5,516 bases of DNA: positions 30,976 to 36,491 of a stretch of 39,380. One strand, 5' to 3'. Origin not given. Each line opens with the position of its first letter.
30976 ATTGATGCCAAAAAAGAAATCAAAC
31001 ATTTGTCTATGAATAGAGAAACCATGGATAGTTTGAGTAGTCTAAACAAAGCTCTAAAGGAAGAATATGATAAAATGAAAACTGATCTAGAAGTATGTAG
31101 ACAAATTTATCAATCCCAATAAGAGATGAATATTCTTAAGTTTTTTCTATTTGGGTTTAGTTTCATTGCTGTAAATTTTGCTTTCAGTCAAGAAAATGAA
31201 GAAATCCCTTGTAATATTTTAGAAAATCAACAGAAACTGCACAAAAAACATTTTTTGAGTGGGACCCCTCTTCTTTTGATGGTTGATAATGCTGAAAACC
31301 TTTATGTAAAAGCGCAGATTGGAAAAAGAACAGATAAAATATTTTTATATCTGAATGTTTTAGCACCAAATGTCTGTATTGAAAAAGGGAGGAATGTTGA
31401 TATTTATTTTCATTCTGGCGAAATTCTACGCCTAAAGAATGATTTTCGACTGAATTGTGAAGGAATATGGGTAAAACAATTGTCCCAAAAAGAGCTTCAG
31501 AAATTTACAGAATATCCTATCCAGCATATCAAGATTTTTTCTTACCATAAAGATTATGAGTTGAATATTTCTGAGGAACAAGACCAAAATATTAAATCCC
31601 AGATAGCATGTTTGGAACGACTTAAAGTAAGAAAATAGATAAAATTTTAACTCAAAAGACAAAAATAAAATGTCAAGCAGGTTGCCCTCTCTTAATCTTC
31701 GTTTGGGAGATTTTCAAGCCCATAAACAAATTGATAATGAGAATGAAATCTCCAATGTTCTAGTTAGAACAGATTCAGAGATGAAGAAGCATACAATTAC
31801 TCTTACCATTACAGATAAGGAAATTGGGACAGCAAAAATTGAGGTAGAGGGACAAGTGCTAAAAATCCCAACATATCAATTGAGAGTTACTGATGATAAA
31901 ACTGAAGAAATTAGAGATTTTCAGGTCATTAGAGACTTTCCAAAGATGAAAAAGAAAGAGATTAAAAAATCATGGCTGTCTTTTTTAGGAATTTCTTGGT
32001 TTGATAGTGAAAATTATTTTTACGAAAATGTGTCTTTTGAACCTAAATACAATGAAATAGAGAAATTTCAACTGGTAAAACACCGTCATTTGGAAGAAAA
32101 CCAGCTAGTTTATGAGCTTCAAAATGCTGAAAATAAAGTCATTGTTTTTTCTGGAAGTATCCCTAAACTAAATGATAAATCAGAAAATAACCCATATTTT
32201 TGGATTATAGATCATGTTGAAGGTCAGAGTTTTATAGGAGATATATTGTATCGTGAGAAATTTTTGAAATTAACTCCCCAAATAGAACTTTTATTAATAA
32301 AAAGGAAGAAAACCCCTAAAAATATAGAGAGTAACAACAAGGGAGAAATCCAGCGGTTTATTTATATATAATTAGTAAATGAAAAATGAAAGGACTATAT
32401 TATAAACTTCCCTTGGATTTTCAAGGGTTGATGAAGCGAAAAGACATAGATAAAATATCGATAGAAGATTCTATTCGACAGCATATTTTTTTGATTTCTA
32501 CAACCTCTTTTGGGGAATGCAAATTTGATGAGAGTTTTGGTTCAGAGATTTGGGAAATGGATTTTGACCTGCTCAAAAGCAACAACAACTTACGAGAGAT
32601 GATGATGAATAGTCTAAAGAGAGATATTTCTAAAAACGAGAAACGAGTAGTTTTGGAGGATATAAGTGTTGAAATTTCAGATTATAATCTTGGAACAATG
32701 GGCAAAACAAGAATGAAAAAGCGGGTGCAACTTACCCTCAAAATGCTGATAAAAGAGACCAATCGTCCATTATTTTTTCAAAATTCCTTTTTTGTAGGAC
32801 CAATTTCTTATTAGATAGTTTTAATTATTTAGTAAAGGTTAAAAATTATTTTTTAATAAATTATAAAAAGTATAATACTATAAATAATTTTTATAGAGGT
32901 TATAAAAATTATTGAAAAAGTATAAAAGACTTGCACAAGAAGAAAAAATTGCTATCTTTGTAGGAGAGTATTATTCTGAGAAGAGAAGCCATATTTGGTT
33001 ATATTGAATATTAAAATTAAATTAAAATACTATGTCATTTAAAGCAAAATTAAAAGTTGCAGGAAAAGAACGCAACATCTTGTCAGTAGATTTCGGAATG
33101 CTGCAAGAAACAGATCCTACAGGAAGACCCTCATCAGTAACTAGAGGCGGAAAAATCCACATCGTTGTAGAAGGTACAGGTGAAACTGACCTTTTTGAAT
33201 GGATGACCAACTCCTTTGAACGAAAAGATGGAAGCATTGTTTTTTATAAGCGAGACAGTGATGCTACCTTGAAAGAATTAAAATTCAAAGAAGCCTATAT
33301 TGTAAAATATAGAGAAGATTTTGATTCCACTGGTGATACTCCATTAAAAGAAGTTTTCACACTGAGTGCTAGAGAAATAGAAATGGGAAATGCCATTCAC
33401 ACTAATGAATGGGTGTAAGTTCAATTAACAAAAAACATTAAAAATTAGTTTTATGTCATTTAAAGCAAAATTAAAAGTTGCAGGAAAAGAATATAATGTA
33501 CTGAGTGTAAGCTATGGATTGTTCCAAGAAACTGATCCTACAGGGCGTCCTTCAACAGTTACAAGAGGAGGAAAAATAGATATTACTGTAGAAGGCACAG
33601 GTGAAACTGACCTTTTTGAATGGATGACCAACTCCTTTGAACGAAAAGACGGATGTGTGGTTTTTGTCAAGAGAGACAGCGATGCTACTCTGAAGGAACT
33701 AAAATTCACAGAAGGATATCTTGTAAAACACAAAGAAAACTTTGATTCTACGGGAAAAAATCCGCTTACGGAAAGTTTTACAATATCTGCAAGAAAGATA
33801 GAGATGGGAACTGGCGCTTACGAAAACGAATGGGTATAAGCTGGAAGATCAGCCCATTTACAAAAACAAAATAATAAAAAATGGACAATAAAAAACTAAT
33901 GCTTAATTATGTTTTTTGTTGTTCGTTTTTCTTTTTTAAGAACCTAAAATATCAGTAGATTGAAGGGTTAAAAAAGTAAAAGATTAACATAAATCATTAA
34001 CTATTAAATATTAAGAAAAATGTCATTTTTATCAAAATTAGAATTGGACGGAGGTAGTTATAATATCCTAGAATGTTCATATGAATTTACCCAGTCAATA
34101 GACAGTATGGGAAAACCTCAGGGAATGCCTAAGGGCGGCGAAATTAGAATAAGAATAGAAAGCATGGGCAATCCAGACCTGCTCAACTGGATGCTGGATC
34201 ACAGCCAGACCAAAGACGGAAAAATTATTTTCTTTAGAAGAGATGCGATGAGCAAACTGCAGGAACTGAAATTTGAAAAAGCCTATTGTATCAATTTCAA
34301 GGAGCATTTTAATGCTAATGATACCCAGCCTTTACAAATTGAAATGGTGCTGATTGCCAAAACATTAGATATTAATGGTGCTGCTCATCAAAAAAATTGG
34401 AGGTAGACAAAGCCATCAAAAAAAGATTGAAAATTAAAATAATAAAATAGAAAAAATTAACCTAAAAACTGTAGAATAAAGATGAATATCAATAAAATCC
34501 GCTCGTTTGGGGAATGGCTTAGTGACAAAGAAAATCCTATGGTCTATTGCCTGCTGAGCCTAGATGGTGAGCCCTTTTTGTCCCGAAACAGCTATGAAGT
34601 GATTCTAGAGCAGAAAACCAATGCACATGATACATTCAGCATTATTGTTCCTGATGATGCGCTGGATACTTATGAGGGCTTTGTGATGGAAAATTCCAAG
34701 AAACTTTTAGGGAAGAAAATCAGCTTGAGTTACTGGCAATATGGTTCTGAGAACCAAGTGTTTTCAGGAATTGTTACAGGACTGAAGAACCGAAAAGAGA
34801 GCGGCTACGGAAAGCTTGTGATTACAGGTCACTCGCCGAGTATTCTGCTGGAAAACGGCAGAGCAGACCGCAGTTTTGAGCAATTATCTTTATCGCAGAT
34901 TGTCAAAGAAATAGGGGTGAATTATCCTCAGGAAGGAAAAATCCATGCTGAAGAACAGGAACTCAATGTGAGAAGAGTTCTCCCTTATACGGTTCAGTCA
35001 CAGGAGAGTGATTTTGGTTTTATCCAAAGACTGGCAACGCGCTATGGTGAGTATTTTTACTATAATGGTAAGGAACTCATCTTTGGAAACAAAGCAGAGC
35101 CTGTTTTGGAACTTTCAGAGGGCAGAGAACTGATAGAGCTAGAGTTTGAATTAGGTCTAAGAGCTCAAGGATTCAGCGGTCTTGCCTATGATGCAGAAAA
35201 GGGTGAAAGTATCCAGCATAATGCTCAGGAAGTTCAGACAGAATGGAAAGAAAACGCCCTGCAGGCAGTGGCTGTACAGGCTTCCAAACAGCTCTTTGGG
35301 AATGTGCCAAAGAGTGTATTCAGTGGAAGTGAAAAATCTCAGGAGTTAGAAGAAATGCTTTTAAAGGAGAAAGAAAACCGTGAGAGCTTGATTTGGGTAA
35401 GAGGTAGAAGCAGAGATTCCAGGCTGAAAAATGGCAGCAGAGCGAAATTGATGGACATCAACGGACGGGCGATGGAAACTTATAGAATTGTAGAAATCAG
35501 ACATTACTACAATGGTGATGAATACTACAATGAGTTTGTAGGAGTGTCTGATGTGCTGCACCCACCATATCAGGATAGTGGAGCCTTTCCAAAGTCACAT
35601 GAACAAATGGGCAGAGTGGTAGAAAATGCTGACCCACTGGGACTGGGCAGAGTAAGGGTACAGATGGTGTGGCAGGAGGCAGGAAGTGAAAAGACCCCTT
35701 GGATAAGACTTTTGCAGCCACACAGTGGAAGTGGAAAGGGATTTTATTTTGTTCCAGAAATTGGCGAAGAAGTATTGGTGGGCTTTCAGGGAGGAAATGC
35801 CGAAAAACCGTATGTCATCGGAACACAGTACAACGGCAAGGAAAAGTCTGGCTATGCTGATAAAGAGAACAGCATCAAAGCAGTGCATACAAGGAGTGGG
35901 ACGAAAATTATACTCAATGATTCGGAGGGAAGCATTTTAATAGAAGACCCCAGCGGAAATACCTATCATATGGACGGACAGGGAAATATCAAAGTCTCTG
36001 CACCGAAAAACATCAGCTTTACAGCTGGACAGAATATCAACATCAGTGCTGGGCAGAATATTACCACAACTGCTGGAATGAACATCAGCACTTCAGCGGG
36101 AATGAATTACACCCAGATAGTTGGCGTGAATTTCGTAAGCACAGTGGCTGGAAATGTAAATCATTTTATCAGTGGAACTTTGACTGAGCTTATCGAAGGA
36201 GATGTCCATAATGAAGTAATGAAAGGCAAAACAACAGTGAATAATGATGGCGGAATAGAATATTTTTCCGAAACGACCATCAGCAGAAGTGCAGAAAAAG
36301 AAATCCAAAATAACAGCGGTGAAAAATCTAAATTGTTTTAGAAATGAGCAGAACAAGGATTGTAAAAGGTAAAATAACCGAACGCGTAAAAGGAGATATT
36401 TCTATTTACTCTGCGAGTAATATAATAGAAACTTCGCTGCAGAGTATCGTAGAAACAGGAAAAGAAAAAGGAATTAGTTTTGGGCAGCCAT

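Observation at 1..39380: Window ends overlap by 55 nt: possibly a closed circular plasmid of about 39.3 kb whose cargo is an entire T6SS-iii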

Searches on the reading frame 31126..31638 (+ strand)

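Call 5: search_protein_families(library=pfam, proteins=[window:31126-31638:+], max_evalue=0.01)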
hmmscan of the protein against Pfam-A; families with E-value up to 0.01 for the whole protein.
window:31126-31638:+ (170 aa): 0 families

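Call 36: search_protein_families(library=ncbifam, proteins=[window:31126-31638:+], max_evalue=0.01)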
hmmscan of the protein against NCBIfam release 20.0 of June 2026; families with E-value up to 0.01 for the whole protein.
window:31126-31638:+ (170 aa): 1 family
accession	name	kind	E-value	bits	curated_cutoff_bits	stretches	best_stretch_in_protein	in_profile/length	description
NF047325.1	lmo0673_fam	equivalog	0.00048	20.5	80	1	91-129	3-39/69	lmo0673 family protein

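Call 80: search_protein_families(library=pfam, proteins=[window:31126-31638:+], max_evalue=10)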
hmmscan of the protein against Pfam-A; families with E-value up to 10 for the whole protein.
window:31126-31638:+ (170 aa): 1 family
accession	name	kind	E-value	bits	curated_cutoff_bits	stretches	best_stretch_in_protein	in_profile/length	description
PF09716.15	ETRAMP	-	0.6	10.6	29.1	0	1-34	1-27/81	Malarial early transcribed membrane protein (ETRAMP)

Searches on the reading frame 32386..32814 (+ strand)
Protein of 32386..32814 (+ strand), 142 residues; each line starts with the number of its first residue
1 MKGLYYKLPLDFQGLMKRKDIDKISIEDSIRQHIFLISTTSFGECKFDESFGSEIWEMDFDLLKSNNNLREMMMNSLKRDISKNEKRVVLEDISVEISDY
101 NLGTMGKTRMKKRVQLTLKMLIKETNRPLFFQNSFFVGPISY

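Call 5: search_protein_families(library=pfam, proteins=[window:32386-32814:+], max_evalue=0.01)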
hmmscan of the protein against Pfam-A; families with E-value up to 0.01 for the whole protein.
window:32386-32814:+ (142 aa): 2 families
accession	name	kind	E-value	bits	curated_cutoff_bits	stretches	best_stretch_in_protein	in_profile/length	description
PF04965.19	GPW_gp25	-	9.8e-08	32.1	27.2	1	26-125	3-94/96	Baseplate wedge protein gp25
PF04669.19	PBDC1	-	0.0058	17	28.5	1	67-115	48-96/126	PBDC1 protein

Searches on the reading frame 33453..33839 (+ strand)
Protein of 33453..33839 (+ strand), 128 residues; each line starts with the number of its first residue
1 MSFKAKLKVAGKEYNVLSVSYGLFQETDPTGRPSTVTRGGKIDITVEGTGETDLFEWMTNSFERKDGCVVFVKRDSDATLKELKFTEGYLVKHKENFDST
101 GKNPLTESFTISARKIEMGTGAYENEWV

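Call 76: search_protein_families(library=pfam, proteins=[window:33453-33839:+], max_evalue=0.01)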
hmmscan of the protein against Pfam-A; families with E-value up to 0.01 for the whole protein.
window:33453-33839:+ (128 aa): 1 family
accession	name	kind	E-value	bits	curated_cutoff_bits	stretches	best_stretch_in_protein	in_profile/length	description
PF17642.6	TssD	-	2.3e-49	166.9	25.8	1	1-128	1-128/128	Hemolysin coregulated protein Hcp (TssD)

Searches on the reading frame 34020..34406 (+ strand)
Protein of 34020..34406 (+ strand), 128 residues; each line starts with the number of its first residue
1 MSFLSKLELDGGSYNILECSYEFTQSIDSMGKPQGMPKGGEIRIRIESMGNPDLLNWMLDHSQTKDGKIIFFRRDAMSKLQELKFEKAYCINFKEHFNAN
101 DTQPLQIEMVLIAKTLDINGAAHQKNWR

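Call 76: search_protein_families(library=pfam, proteins=[window:34020-34406:+], max_evalue=0.01)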
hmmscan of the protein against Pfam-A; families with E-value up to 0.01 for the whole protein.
window:34020-34406:+ (128 aa): 1 family
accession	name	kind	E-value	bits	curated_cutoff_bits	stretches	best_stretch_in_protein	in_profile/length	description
PF17642.6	TssD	-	4.4e-48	162.8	25.8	1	1-128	1-128/128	Hemolysin coregulated protein Hcp (TssD)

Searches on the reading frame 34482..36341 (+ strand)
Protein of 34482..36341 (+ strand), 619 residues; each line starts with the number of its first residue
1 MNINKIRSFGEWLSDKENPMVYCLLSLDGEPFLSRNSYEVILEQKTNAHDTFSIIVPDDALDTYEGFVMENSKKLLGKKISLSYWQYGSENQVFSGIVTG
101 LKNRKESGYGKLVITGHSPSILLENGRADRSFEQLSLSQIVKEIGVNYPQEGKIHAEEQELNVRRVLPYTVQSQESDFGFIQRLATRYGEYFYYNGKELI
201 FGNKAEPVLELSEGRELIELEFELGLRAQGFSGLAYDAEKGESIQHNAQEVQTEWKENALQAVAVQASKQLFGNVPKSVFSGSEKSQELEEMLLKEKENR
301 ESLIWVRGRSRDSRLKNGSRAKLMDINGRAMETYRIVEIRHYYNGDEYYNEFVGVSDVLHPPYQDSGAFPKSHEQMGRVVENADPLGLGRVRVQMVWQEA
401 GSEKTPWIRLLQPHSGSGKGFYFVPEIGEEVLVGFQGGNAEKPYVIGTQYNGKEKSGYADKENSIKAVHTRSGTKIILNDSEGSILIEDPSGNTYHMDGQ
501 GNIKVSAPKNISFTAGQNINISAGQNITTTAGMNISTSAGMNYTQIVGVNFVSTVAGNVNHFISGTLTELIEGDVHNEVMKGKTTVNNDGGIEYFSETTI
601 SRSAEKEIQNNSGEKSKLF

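Call 5: search_protein_families(library=pfam, proteins=[window:34482-36341:+], max_evalue=0.01)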
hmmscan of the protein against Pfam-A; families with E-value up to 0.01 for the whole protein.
window:34482-36341:+ (619 aa): 3 families
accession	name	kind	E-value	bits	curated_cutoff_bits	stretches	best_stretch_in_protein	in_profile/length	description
PF04717.18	Phage_base_V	-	2.9e-22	79.2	23.8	1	376-450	2-75/75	Type VI secretion system/phage-baseplate injector OB domain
PF05954.17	Phage_GPD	-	7.5e-19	68.5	30.1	1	73-344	24-302/305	Phage tail baseplate hub (GPD)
PF10106.14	DUF2345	-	1e-06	29.1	30.7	1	500-612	11-118/151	Uncharacterized protein conserved in bacteria (DUF2345)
